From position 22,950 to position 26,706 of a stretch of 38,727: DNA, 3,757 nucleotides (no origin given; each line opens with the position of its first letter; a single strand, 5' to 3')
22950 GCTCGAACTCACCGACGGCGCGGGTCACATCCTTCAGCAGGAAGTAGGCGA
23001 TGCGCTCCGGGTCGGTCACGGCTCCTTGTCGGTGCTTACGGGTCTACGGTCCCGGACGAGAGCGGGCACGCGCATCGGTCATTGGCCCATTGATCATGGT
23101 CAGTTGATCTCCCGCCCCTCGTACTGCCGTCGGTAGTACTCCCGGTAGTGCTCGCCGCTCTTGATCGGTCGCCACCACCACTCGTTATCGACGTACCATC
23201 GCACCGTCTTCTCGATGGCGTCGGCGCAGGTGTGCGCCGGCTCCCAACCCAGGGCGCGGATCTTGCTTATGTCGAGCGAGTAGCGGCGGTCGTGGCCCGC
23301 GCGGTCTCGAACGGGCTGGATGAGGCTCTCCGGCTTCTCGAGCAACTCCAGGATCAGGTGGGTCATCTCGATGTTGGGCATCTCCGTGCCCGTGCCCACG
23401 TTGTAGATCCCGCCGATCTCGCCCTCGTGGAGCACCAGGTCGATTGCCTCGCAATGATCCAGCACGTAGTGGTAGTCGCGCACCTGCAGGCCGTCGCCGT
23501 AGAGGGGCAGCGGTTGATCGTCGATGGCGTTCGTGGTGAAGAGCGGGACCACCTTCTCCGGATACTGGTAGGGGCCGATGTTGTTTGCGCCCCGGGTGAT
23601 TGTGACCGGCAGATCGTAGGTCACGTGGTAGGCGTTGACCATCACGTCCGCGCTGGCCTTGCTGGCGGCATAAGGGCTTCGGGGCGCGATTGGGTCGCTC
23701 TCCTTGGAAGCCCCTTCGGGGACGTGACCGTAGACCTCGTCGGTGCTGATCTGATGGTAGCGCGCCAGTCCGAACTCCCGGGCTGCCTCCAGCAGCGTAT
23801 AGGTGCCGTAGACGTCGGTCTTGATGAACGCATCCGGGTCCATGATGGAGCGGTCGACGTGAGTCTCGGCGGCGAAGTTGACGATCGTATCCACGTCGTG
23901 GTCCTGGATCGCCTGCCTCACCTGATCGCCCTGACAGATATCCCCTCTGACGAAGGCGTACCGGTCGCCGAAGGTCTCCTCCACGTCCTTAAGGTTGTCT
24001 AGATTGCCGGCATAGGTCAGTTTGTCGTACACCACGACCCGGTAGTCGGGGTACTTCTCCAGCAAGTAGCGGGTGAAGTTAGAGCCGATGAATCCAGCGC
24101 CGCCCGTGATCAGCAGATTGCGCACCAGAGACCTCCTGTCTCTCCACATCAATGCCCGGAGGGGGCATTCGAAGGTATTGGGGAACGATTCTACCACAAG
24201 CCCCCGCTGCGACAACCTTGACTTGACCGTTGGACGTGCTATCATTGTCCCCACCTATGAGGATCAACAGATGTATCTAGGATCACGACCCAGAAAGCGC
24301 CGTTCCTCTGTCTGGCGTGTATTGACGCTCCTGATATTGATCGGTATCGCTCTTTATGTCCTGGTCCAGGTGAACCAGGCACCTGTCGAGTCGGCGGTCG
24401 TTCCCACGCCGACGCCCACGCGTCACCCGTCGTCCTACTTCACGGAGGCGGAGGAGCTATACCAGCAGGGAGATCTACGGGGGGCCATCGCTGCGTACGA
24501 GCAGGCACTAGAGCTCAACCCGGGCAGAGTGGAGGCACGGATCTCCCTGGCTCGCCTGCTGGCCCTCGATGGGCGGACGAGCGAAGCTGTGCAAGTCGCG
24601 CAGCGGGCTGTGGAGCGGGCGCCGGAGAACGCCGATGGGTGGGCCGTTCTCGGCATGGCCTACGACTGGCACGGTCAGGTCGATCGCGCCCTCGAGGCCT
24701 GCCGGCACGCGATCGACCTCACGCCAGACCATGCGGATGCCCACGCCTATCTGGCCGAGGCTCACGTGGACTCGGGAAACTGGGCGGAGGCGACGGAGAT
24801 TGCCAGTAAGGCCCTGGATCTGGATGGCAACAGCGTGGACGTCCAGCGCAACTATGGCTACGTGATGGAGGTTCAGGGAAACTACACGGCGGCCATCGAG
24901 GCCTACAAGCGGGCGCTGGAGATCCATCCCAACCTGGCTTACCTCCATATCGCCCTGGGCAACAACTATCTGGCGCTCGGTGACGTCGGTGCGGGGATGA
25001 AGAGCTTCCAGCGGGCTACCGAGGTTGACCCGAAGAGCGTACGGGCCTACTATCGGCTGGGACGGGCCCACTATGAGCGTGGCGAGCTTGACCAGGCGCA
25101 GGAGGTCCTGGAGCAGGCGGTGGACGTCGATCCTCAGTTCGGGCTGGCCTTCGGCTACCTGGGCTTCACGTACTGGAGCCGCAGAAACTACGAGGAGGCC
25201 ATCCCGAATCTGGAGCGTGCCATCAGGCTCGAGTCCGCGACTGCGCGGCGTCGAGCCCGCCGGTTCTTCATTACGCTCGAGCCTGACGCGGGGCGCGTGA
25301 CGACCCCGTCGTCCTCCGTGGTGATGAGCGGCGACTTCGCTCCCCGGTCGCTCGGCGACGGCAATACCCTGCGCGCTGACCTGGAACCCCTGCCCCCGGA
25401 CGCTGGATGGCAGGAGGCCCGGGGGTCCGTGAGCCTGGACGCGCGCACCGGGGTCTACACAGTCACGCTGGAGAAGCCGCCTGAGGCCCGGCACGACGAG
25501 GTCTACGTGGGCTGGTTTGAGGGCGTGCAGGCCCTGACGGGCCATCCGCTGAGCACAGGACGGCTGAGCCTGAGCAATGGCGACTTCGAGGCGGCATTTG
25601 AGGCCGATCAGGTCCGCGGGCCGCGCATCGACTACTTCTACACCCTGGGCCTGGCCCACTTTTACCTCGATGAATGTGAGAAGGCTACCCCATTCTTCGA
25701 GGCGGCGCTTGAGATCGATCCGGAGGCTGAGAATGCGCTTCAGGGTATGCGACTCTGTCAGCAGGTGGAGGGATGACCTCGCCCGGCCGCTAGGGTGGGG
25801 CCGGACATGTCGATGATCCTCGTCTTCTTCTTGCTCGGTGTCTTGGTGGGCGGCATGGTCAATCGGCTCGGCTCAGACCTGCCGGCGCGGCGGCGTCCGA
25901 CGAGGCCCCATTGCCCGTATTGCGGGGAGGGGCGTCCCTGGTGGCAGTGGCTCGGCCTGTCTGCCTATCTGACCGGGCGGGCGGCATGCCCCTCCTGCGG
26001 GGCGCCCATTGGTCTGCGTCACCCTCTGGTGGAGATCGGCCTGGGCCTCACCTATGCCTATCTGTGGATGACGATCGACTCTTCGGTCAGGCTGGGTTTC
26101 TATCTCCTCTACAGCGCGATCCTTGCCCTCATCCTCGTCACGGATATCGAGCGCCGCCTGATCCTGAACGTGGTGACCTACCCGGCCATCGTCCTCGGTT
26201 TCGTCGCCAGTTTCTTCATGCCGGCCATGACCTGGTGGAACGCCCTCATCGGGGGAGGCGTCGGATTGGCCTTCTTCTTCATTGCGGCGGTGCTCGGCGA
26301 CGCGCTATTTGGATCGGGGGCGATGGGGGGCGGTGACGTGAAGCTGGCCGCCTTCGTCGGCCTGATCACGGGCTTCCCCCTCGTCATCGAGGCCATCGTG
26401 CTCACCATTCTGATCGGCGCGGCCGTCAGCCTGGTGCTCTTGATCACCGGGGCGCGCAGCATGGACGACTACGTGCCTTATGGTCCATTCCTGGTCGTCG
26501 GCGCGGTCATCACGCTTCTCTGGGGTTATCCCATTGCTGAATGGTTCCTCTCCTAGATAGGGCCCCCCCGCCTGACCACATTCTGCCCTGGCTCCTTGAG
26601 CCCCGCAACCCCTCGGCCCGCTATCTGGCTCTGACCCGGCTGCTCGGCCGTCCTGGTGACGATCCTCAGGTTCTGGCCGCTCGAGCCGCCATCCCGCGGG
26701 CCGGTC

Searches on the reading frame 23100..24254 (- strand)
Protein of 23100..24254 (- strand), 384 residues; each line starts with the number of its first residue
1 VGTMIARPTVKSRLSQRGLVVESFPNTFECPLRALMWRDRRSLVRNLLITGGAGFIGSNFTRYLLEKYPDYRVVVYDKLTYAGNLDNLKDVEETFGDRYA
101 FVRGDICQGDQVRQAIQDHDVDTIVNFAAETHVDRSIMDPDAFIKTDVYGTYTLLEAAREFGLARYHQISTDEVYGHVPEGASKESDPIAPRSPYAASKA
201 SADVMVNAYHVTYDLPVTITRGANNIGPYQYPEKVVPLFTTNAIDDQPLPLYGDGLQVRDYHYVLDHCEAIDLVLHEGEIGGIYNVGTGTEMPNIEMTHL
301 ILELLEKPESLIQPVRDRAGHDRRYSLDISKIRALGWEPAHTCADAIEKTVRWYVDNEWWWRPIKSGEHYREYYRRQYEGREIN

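Call 58: search_protein_families(library=ncbifam, proteins=[window:23100-24254:-], max_evalue=0.00001)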
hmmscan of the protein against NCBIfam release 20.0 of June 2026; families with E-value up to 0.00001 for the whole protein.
window:23100-24254:- (384 aa): 24 families
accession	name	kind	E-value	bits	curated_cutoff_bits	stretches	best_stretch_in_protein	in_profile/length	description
TIGR01181.1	dTDP_gluc_dehyt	equivalog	2.6e-137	457.2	365.1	1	47-364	2-321/321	dTDP-glucose 4,6-dehydratase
NF007582.0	PRK10217.1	equivalog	2.5e-95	319.6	698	1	45-370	2-347/355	dTDP-glucose 4,6-dehydratase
NF007490.0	PRK10084.1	subfamily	5e-93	312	649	1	47-381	3-360/361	dTDP-glucose 4,6-dehydratase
TIGR04180.1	EDH_00030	hypoth_equivalog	6.3e-45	153.5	475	1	48-339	2-294/297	NAD-dependent 4,6-dehydratase LegB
TIGR01179.1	galE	equivalog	4.5e-37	127.6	262.3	1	47-356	2-327/332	UDP-glucose 4-epimerase GalE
NF011728.1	PRK15181.1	equivalog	6.3e-26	91.2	760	1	46-357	17-340/348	Vi polysaccharide biosynthesis UDP-N-acetylglucosaminuronic acid C-4 epimerase TviC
NF007956.0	PRK10675.1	subfamily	7.2e-24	84.5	394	1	47-355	3-330/338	UDP-glucose 4-epimerase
TIGR02622.1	CDP_4_6_dhtase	equivalog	9.9e-24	84.1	278.45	1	45-355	5-331/352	CDP-glucose 4,6-dehydratase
TIGR01472.1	gmd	equivalog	3.5e-21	75.8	415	1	48-216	4-176/342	GDP-mannose 4,6-dehydratase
TIGR02197.1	heptose_epim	equivalog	6.7e-21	74.8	274.6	1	47-355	1-314/316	ADP-glyceromanno-heptose 6-epimerase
TIGR03589.1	PseB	equivalog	2.6e-15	56.2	407.75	1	45-175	5-129/324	UDP-N-acetylglucosamine 4,6-dehydratase (inverting)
TIGR01214.1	rmlD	equivalog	6.3e-14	51.7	224.05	1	47-211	2-140/285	dTDP-4-dehydrorhamnose reductase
TIGR03466.1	HpnA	hypoth_equivalog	1e-13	50.9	367.65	1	47-287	3-229/327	hopanoid-associated sugar epimerase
NF008872.0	PRK11908.1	equivalog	1.8e-13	50.2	294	1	46-305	3-271/349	bifunctional UDP-4-keto-pentose/UDP-xylose synthase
NF043036.1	ErythonDh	equivalog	2.1e-12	46.9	325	1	46-209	2-163/321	D-erythronate dehydrogenase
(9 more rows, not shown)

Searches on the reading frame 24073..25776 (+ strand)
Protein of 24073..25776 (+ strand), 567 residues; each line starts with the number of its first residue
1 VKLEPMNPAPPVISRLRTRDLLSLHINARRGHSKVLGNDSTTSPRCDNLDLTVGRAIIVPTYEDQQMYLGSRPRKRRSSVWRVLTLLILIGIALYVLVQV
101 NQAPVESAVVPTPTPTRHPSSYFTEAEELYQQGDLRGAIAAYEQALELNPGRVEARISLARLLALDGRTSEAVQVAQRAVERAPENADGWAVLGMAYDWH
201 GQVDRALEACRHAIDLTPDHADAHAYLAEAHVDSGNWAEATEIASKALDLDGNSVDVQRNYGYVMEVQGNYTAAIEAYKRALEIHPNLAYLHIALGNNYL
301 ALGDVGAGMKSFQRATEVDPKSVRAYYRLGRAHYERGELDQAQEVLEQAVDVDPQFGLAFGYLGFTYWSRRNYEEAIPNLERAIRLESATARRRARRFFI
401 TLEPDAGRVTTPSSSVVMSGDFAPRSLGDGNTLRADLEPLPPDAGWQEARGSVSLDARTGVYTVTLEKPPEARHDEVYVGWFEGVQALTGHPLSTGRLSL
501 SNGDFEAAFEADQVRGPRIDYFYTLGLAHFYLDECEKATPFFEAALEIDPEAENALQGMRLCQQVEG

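Call 75: search_protein_families(library=pfam, proteins=[window:24073-25776:+], max_evalue=0.00001)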
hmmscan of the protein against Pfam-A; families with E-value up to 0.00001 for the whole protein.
window:24073-25776:+ (567 aa): 25 families
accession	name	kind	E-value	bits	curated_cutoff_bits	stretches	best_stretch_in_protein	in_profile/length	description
PF07719.23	TPR_2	-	3.6e-53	173.7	27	2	121-151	3-33/34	Tetratricopeptide repeat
PF00515.34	TPR_1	-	6e-48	159.2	27.8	1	324-356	2-34/34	Tetratricopeptide repeat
PF13181.12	TPR_8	-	2.2e-40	133.8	25.7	1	323-355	1-33/34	Tetratricopeptide repeat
PF14559.12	TPR_19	-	1.2e-36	125.3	25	3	129-193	1-65/68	Tetratricopeptide repeat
PF13428.12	TPR_14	-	1.6e-36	121.4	23.5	0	154-194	2-42/44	Tetratricopeptide repeat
PF13414.12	TPR_11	-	1.7e-36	124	26.8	3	268-303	7-42/42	TPR repeat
PF13432.12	TPR_16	-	2.5e-36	124.1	32.7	4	124-187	2-65/65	Tetratricopeptide repeat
PF13431.12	TPR_17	-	3.5e-35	117.8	24.4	0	312-344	2-34/34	Tetratricopeptide repeat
PF23914.1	TPR_CcmH_CycH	-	3.6e-26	92.3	42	2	181-286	44-152/158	Cytochrome c-type biogenesis protein H TPR domain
PF13424.12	TPR_12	-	3.8e-24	85.1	30.1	0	287-353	8-75/77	Tetratricopeptide repeat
PF13174.12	TPR_6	-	2.4e-19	69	26.3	0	325-354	2-31/33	Tetratricopeptide repeat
PF13371.12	TPR_9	-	2e-18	66.6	35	0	299-355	5-61/73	Tetratricopeptide repeat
PF13176.12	TPR_7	-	1.3e-15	56.5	27.9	0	325-355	1-33/36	Tetratricopeptide repeat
PF12895.13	ANAPC3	-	2.2e-15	57.1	27.2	0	200-280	2-81/82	Anaphase-promoting complex, cyclosome, subunit 3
PF13374.12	TPR_10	-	2.7e-14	53.1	27.5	0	324-351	3-30/42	Tetratricopeptide repeat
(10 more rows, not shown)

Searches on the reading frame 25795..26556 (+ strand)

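Call 75: search_protein_families(library=pfam, proteins=[window:25795-26556:+], max_evalue=0.00001)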
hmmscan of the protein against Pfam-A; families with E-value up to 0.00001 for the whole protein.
window:25795-26556:+ (253 aa): 2 families
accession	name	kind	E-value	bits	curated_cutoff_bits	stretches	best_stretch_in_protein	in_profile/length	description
PF01478.23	Peptidase_A24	-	3.4e-18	66.4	26.5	1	105-212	2-103/104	Type IV leader peptidase family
PF06750.18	A24_N_bact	-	2.5e-10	40.7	23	1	13-93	1-83/84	Bacterial Peptidase A24 N-terminal domain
